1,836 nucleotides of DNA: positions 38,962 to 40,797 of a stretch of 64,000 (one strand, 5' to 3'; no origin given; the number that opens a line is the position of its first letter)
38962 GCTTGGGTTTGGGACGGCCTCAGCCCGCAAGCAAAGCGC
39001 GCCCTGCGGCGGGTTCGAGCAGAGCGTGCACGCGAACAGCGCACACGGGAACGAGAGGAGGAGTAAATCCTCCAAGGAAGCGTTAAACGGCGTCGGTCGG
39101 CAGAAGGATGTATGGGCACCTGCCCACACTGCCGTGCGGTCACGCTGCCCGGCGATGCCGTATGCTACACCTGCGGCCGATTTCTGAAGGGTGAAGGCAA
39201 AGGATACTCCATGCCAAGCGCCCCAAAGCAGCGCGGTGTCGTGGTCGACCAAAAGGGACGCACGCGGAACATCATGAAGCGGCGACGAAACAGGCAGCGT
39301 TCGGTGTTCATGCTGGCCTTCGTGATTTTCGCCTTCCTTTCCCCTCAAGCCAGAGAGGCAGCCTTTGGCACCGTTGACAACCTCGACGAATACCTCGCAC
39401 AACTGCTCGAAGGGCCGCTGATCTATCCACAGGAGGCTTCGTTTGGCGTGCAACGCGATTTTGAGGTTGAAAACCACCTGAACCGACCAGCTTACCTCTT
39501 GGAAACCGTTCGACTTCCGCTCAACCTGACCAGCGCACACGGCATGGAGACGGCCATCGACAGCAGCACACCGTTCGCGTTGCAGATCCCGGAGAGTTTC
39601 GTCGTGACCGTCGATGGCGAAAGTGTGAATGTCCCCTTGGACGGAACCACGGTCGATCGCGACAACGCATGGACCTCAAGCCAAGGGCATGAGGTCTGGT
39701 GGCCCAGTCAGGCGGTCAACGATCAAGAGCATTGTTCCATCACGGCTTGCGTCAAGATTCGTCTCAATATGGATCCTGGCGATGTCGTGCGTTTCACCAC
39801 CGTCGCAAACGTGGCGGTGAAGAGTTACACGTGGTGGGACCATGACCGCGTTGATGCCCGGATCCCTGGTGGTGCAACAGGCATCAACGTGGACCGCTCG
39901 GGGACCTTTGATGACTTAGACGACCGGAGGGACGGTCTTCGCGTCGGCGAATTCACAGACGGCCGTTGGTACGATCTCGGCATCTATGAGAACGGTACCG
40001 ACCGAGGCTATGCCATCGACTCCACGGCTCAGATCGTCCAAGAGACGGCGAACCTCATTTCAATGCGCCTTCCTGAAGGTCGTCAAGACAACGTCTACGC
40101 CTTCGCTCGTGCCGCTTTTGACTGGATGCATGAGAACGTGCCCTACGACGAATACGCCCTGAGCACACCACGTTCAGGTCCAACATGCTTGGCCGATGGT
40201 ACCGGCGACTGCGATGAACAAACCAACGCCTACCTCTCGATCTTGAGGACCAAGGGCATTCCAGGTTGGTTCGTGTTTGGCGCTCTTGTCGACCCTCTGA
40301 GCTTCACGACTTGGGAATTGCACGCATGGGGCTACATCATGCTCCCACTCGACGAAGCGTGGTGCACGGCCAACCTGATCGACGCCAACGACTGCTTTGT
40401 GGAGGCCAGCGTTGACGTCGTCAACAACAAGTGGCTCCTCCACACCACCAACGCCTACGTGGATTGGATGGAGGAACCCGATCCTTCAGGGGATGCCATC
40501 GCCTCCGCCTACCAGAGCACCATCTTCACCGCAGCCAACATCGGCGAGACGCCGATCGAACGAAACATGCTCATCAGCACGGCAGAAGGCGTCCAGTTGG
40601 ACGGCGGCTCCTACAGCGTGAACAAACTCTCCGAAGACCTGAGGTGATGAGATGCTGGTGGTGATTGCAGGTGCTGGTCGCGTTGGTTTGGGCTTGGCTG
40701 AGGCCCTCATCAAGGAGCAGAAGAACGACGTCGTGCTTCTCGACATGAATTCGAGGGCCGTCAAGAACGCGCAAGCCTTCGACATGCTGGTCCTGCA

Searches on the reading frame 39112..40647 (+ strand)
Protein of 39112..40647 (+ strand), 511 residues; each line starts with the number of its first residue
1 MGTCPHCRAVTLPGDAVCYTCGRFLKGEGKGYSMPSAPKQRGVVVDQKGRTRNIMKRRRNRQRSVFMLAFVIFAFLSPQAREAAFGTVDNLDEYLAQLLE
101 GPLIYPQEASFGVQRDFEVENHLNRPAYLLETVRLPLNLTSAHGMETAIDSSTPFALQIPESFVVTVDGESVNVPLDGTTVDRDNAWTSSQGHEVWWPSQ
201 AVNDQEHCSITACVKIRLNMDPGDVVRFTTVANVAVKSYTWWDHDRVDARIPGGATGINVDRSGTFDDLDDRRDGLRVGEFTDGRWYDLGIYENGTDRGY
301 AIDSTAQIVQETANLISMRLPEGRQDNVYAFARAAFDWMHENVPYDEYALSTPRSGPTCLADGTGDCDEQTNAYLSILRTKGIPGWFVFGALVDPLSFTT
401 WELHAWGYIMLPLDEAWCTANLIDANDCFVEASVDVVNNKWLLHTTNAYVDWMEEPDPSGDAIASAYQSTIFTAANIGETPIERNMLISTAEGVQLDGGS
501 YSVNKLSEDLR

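Call 30: find_encoding_contigs(protein=window:39112-40647:+, flank=10000, max_places=1)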
Protein window:39112-40647:+ (511 aa): 22 contigs read that carry it; 1 place shown.
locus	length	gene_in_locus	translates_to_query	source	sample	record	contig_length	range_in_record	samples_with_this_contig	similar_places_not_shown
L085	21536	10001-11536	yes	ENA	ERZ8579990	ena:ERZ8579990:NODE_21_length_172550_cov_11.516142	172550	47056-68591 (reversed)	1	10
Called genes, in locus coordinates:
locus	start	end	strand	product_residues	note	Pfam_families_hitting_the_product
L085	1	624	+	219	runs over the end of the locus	PF00923:TAL_FSA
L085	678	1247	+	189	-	-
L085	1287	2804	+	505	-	PF00587:tRNA-synt_2b, PF03129:HGTP_anticodon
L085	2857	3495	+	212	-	-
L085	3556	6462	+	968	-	PF00657:Lipase_GDSL, PF02412:TSP_3 (faint)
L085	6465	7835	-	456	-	PF02881:SRP54_N, PF13191:AAA_16 (faint), PF00448:SRP54, PF13401:AAA_22 (weak), PF01656:CbiA (weak), PF02978:SRP_SPB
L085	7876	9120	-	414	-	PF01656:CbiA, PF02374:ArsA_ATPase, PF10609:ParA (faint), PF13614:AAA_31 (weak)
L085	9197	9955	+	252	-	-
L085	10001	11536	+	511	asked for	PF01841:Transglut_core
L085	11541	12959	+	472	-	PF02254:TrkA_N, PF13241:NAD_binding_7 (faint), PF02254:TrkA_N, PF02080:TrkA_C (weak)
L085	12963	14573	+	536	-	PF02386:TrkH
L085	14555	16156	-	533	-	PF13191:AAA_16, PF00004:AAA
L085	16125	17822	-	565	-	PF00587:tRNA-synt_2b (weak), PF03129:HGTP_anticodon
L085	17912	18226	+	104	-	PF14697:Fer4_21 (faint), PF25160:LdpA_Fe-S-bd (faint), PF12797:Fer4_2 (faint), PF12837:Fer4_6 (faint), PF13237:Fer4_10 (weak), PF12838:Fer4_7, PF13187:Fer4_9 (weak), PF00037:Fer4 (weak), +2 more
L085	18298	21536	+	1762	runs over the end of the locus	PF00270:DEAD, PF04851:ResIII (faint), PF00271:Helicase_C, PF19306:WHD_Lhr, PF08494:DEAD_assoc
